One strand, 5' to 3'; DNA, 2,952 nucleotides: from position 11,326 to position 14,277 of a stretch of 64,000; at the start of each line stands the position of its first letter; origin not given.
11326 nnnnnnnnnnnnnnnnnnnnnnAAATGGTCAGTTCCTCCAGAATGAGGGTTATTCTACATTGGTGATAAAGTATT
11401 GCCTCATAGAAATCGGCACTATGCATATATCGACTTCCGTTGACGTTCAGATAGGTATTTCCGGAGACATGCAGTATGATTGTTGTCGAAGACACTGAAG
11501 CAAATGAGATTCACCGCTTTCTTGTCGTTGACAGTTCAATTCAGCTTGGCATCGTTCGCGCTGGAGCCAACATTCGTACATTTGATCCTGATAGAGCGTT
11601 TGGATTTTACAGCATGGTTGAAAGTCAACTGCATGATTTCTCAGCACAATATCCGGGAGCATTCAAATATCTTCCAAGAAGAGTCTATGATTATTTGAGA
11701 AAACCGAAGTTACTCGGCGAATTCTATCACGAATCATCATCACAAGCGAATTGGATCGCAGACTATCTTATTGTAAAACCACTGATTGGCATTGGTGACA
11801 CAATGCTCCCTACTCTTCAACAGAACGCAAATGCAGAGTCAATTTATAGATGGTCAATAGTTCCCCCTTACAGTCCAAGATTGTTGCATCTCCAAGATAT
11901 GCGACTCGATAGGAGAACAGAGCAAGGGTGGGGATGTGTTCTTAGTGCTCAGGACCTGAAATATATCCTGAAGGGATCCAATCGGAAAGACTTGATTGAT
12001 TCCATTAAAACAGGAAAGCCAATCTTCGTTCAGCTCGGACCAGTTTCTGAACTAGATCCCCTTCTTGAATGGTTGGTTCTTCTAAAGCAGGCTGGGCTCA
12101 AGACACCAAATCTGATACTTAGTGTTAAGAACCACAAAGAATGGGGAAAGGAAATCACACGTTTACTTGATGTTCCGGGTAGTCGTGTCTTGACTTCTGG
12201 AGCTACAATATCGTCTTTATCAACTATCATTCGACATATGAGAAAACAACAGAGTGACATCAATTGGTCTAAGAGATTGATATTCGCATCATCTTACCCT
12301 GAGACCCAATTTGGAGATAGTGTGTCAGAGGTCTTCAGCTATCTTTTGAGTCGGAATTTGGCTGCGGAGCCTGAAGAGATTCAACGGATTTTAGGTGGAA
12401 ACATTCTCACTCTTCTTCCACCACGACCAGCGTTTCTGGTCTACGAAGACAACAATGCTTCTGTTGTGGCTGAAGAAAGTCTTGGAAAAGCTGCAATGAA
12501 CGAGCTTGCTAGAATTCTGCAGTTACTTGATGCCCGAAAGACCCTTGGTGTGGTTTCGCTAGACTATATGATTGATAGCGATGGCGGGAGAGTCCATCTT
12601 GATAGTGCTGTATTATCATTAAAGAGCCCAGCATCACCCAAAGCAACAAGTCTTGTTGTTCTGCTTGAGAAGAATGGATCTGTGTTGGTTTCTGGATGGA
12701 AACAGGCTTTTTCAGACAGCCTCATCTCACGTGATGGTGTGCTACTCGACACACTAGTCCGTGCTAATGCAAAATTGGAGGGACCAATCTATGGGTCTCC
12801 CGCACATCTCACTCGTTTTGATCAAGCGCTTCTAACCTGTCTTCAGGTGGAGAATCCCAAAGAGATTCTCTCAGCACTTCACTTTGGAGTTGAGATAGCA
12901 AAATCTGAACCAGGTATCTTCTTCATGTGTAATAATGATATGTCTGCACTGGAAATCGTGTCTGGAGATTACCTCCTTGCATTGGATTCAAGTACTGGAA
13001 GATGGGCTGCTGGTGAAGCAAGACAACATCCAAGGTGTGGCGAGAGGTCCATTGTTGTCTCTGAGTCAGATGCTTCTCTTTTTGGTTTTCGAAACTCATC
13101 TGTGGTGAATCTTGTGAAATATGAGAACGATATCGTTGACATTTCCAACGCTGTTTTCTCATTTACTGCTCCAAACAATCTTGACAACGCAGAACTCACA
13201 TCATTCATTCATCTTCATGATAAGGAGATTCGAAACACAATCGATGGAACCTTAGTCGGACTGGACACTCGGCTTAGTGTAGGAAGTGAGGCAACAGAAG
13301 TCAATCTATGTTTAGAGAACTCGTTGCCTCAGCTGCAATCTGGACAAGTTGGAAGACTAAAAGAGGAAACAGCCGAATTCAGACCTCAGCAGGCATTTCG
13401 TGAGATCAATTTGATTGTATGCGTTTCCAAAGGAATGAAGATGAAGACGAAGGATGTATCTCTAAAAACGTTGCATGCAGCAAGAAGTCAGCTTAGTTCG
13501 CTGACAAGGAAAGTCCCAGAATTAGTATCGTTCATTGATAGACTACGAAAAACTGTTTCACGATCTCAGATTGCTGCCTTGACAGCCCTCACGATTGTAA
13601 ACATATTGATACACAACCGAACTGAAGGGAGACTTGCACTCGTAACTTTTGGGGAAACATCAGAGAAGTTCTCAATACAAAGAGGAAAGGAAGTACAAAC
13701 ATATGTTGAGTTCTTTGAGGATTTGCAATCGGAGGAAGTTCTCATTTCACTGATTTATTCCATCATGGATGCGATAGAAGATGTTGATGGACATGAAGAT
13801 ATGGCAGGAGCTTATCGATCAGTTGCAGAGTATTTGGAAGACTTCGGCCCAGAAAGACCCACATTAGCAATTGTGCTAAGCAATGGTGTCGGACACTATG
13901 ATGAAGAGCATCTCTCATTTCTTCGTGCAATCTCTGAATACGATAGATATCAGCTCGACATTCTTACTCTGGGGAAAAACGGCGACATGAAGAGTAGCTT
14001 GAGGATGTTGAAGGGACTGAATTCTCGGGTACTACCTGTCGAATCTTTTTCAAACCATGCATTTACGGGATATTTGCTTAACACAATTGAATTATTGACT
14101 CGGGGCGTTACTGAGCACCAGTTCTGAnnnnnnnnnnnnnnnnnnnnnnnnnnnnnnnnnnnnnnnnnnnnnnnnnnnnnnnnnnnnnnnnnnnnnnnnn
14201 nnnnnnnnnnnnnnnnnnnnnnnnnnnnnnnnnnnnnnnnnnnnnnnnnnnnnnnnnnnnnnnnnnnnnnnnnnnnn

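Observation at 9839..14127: Split versus fused paralogous module: the 883-aa gene looks like a fusion of the adjacent amidohydrolase and beta-barrel-VWA genes, with catalytic residues and MIDAS lost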

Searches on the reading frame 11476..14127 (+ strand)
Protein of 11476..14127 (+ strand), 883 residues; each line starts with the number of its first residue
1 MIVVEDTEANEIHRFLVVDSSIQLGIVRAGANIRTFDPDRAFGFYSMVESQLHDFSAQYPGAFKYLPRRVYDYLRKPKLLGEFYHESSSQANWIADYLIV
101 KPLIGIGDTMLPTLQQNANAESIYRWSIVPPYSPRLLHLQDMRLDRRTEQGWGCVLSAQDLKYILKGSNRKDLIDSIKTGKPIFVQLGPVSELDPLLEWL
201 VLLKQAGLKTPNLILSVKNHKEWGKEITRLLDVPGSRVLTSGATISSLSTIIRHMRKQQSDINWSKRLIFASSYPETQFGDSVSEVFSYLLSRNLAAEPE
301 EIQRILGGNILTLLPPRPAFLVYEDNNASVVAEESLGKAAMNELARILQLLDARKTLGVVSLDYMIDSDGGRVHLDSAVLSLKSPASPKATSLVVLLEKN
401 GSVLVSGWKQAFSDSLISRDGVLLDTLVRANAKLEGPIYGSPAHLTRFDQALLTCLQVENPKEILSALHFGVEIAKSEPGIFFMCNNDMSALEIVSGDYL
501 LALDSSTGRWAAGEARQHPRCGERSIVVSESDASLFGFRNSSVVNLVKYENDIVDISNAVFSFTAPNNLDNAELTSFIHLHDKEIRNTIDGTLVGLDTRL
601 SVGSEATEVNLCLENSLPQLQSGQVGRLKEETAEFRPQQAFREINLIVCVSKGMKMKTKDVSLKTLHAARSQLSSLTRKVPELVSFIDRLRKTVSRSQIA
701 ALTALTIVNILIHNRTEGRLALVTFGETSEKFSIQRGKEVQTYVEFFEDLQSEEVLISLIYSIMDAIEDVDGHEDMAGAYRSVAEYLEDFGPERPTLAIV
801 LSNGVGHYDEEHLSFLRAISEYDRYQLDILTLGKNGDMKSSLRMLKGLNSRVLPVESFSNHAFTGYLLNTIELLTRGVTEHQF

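Call 7: search_protein_families(library=pfam, proteins=[window:11476-14127:+], max_evalue=1)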
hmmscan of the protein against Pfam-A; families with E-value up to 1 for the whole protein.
window:11476-14127:+ (883 aa): 1 family
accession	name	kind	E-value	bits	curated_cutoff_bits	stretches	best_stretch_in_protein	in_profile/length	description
PF08376.15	NIT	-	0.18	12.6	24.9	0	756-826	100-168/239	Nitrate and nitrite sensing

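Call 8: search_protein_families(library=ncbifam, proteins=[window:11476-14127:+], max_evalue=1)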
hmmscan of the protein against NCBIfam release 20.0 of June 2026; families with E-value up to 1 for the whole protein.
window:11476-14127:+ (883 aa): 1 family
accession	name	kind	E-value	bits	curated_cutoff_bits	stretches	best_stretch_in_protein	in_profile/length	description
NF004955.0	PRK06299.1-5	equivalog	0.0077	14.5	878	1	694-756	30-91/566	30S ribosomal protein S1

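Call 9: find_homologous_proteins(query=window:11476-14127:+)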
Query window:11476-14127:+ (883 aa): 118 proteins with E <= 0.001 among 8000 candidates.
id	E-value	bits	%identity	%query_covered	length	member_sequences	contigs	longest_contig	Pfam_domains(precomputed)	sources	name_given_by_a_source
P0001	0.0e+0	1963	100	100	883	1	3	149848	-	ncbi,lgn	ncbi:MAG: hypothetical protein ACFFE2_03025 [Candidatus Thorarchaeota archaeon]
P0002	0.0e+0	1639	81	100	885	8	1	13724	-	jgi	jgi:hypothetical protein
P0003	0.0e+0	1628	81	100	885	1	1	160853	-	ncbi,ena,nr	ncbi:MAG: hypothetical protein KGD60_00515 [Candidatus Thorarchaeota archaeon]|nr:hypothetical prote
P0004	0.0e+0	1627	80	100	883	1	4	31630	-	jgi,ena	jgi:hypothetical protein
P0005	0.0e+0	1625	80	100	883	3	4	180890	-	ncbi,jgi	ncbi:MAG: hypothetical protein ACW97G_00505 [Candidatus Thorarchaeota archaeon]|jgi:hypothetical pro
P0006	0.0e+0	1618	79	100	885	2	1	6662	-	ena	-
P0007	0.0e+0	1615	80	100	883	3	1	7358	-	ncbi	-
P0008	0.0e+0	1611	79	100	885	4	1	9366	-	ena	-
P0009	0.0e+0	1591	79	100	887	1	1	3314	-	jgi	jgi:hypothetical protein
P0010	0.0e+0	1591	79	100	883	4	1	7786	-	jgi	-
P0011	0.0e+0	1588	78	100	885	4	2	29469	-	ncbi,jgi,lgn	-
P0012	0.0e+0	1587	79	100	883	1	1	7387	-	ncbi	ncbi:MAG: hypothetical protein RTS72_04380 [Candidatus Thorarchaeota archaeon]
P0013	0.0e+0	1581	78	100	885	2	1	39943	-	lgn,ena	-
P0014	0.0e+0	1579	79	100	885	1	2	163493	-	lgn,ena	-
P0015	0.0e+0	1578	78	100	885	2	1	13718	-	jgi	jgi:hypothetical protein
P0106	9.2e-228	776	41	99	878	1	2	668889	-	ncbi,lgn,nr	ncbi:MAG: hypothetical protein BAJATHORv1_10125 [Candidatus Thorarchaeota archaeon]|nr:MAG: hypothet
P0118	3.4e-170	586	34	98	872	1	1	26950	-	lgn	-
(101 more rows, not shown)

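Call 11: search_solved_structures(query=window:11476-14127:+, max_evalue=10)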
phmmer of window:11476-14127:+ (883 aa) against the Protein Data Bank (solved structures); distinct sequences matched with E-value up to 10: 4.
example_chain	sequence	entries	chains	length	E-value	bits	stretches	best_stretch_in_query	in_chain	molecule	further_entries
8csp_7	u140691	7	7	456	0.84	10.6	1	252-304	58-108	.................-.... protein 17, mitochondrial | Isoform 2 of Ribosome assembly protein METTL17, mitochondrial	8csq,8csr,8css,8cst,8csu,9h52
4it4_A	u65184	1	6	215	0.98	10.4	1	671-746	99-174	CG17282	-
3p3q_A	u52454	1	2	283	1.3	10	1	331-431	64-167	MmoQ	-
3ljx_A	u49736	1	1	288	1.4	9.9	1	331-431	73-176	MmoQ Response regulator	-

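Call 23: find_encoding_contigs(protein=P0118, flank=10000, max_places=2)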
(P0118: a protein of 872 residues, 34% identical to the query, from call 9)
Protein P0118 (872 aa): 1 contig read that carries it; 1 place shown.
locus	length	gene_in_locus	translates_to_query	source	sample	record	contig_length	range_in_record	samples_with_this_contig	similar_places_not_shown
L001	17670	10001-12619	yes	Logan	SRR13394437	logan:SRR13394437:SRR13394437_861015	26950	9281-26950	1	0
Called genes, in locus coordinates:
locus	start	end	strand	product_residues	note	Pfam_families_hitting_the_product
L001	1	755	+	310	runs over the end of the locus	PF01940:DUF92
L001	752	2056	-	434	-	PF00294:PfkB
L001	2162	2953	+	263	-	-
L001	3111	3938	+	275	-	PF01145:Band_7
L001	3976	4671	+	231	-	PF01957:NfeD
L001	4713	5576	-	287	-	PF02517:Rce1-like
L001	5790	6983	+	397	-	PF02985:HEAT (faint), PF13646:HEAT_2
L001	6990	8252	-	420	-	PF13519:VWA_2 (faint)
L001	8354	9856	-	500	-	PF04909:Amidohydro_2 (weak)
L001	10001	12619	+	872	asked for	-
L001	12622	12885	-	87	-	-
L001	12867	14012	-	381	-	-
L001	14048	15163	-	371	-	-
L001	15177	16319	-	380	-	PF00092:VWA, PF25106:VWA_4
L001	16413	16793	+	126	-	PF04126:Cyclophil_like, PF18050:Cyclophil_like2 (weak)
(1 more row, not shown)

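Call 24: find_encoding_contigs(protein=P0106, flank=10000, max_places=2)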
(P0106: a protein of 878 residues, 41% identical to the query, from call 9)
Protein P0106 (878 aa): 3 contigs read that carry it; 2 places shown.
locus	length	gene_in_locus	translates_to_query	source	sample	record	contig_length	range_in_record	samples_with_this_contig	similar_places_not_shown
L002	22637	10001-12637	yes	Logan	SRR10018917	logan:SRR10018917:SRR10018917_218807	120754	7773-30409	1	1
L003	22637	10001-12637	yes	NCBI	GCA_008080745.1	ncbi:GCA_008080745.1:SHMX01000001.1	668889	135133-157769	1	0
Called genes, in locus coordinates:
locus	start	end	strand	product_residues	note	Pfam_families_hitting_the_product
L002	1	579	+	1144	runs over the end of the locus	-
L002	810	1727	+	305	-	PF01940:DUF92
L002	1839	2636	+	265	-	-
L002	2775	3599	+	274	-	PF01145:Band_7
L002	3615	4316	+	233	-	PF01957:NfeD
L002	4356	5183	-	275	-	PF02517:Rce1-like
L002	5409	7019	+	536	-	PF02985:HEAT (faint), PF12717:Cnd1 (faint), PF13646:HEAT_2, PF14520:HHH_5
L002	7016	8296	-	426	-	PF13519:VWA_2 (faint)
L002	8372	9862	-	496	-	PF04909:Amidohydro_2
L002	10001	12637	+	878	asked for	-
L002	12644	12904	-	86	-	-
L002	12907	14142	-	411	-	-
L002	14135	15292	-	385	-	PF00092:VWA (faint), PF13768:VWA_3 (weak)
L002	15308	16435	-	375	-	PF00092:VWA, PF00362:Integrin_beta (faint), PF13519:VWA_2 (weak), PF25106:VWA_4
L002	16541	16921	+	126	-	PF04126:Cyclophil_like, PF18050:Cyclophil_like2 (weak)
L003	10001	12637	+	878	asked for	-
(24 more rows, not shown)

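Call 31: predict_structure(alignment_id=A1)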
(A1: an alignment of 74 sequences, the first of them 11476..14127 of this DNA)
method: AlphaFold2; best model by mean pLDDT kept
length: 883 residues; sequences in the alignment: 74
mean_pLDDT: 90.0   pTM: 0.85
mean pLDDT of the five models: 90.0, 89.6, 88.7, 88.6, 87.4
residues with pLDDT >= 90: 620; 70-90: 237; 50-70: 15; < 50: 11
segments of 3 or more residues with pLDDT < 50: 87-91, 878-883
pLDDT, mean of each block of 10 residues (from residue 1): 92 95 88 84 86 88 89 83 66 84 88 94 93 93 94 95 91 94 95 94 93 94 92 93 92 87 89 72 93 94 97 94 93 89 91 91 94 95 90 94 93 92 94 86 91 93 92 93 95 93 87 93 94 93 93 92 82 90 92 88 86 90 88 89 94 93 90 90 91 94 96 91 93 88 92 93 90 90 95 91 87 91 91 76 82 92 93 65 24
secondary structure, 60 per line:
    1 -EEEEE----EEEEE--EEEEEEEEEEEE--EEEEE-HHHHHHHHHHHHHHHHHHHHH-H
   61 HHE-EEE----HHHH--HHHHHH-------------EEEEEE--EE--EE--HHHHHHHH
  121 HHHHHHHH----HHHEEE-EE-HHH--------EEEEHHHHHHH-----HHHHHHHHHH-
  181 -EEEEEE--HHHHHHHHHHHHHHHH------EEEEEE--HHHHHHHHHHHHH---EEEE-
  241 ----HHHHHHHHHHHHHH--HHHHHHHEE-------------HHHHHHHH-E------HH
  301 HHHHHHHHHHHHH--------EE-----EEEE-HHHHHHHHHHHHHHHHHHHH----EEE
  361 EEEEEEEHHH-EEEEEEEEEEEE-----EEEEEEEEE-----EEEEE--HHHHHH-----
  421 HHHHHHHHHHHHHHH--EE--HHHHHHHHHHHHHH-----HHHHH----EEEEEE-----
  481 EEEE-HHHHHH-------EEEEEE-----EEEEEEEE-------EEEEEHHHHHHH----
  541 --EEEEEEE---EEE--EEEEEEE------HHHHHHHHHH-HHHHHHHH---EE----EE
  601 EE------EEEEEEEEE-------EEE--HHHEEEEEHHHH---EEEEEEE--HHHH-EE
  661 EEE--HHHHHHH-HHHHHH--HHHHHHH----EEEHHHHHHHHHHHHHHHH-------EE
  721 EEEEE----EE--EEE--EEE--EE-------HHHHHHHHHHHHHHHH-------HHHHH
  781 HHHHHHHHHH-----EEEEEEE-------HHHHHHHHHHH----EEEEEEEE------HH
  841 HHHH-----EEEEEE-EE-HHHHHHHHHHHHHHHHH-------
elements in order (helices of 4 or more, strands of 3 or more residues): E2-6 E11-15 E18-29 E32-36 H38-58 E65-67 H72-75 H78-83 E97-102 H113-128 E136-138 E154-157 H158-164 H170-179 E182-187 H190-205 E212-217 H220-232 E236-239 H245-258 H261-267 H283-290 H299-313 E329-332 H334-353 E358-367 E372-383 E389-397 E403-407 H410-415 H421-435 H442-455 H461-465 E470-475 E481-484 H486-491 E499-504 E510-517 E525-529 H530-536 E543-549 E553-555 E558-564 H571-580 H582-589 E599-602 E609-617 E625-627 E633-637 H638-641 E645-651 H654-657 E659-663 H666-672 H674-679 H682-688 E693-695 H696-711 E719-725 E734-736 E739-741 H753-768 H776-790 E796-802 H810-820 E825-832 H839-844 E850-855 H860-876

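Call 34: search_solved_structures(query=A1, max_evalue=1, show_alignments=1)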
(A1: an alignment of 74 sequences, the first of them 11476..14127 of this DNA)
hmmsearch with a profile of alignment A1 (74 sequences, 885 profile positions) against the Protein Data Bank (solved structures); distinct sequences matched with E-value up to 1: 2.
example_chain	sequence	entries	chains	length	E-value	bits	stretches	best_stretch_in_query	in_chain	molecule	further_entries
6xh5_A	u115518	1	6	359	0.13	13.3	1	740-796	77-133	helical fusion design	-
5cwj_A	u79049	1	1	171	0.42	11.6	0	741-791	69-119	Designed helical repeat protein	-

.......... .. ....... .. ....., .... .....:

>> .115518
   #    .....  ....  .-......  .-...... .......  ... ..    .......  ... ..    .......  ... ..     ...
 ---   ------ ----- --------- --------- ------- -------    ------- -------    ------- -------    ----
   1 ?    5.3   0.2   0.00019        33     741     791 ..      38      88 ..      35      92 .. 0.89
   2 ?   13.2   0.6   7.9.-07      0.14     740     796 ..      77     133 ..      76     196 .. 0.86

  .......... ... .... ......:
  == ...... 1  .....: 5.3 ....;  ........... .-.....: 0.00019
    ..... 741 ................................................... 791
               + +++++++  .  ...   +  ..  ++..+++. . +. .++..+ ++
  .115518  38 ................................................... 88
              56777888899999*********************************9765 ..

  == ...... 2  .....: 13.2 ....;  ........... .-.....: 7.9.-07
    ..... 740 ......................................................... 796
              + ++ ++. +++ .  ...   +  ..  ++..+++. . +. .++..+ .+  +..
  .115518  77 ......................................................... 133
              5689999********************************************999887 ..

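Call 44: search_protein_representatives(alignment_id=A1)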
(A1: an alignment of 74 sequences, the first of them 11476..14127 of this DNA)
Query: 74 sequences, 885 profile positions. Proteins with E-value up to 0.001 (for the whole library): 127; up to 1e-10: 74; up to 1e-30: 39. The best 127 are listed.
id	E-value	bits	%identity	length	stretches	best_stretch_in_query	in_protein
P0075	0.0e+00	1397.4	-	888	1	1-883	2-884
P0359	0.0e+00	1204.3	-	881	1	1-882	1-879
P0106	0.0e+00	1195.9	-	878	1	1-879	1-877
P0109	0.0e+00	1187.9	-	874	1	1-878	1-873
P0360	0.0e+00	1184.5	-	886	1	1-882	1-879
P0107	0.0e+00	1179.4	-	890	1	1-881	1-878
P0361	0.0e+00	1156.9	-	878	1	1-877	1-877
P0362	0.0e+00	1129.9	-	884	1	1-876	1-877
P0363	0.0e+00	1086.4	-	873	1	1-877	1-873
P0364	0.0e+00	1037.2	-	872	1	1-878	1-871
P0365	2.0e-290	982.1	-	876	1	1-877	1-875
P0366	4.1e-274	928.2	-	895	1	1-878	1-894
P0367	1.7e-273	926.1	-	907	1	1-879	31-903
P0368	3.3e-265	898.7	-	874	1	1-874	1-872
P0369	1.5e-253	860.2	-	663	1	144-788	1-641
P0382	5.9e-97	342.0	-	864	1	1-836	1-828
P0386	5.7e-61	223.0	-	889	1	12-876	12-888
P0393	4.3e-31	124.1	-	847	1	182-852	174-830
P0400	8.4e-20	86.7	-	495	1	469-806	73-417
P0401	3.2e-19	84.8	-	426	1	480-844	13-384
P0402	1.7e-18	82.5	-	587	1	469-844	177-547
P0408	1.0e-16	76.6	-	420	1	481-839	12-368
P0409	2.2e-16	75.4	-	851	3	457-671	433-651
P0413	2.8e-15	71.8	-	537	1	475-849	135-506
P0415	1.1e-14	69.8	-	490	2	263-398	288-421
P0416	1.8e-14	69.1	-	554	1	470-846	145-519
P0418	3.2e-13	65.0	-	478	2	265-393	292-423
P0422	7.5e-13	63.7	-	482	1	470-853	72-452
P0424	2.6e-12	61.9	-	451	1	474-742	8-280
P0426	3.1e-11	58.4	-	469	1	1-385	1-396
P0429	2.3e-10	55.5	-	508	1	15-319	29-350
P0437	1.4e-09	52.9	-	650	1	1-321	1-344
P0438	2.0e-09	52.4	-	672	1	471-711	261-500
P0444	4.7e-08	47.9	-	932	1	468-712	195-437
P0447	6.0e-08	47.5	-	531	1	256-358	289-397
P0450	1.5e-07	46.2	-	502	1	476-850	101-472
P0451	3.0e-07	45.2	-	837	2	439-669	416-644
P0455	1.5e-06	42.9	-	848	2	439-851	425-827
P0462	7.4e-06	40.6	-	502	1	482-848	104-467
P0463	9.6e-06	40.2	-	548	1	13-320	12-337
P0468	3.3e-05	38.5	-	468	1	470-847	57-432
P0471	5.2e-05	37.8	-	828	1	455-879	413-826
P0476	2.9e-04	35.3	-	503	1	476-845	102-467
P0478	7.9e-04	33.9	-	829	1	470-709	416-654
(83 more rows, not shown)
